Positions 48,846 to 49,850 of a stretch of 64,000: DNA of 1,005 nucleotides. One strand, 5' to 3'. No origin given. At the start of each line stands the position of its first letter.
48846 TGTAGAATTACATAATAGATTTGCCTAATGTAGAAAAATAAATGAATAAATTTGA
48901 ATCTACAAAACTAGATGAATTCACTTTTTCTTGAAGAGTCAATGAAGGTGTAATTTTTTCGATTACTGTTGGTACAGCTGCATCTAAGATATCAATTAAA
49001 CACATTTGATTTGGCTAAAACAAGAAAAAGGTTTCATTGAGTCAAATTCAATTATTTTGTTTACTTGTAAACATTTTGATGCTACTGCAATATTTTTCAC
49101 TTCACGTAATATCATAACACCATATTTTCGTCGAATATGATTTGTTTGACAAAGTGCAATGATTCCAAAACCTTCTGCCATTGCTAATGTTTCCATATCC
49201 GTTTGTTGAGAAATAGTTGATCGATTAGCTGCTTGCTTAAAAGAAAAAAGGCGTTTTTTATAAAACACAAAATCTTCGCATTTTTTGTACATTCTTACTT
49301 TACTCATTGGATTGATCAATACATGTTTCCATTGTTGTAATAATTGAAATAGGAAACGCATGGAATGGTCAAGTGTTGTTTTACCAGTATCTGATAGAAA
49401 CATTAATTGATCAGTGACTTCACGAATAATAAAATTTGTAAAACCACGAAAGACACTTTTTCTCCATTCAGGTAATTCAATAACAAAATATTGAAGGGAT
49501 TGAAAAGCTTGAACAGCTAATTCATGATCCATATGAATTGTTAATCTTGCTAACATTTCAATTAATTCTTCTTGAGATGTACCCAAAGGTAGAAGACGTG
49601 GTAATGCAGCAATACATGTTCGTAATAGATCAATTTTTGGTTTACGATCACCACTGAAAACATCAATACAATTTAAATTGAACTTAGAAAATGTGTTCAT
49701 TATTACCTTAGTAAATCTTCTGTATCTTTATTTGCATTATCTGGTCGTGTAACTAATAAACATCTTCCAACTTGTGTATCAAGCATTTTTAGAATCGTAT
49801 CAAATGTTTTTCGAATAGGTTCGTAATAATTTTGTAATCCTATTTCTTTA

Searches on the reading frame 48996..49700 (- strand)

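Call 72: search_protein_families(library=pfam, proteins=[window:48996-49700:-], max_evalue=0.001)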
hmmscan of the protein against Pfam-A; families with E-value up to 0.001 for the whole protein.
window:48996-49700:- (234 aa): 1 family
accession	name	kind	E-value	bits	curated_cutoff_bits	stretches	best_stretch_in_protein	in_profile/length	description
PF14222.11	MOR2-PAG1_N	-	2e-23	83.6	27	1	5-125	439-559/559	Cell morphogenesis N-terminal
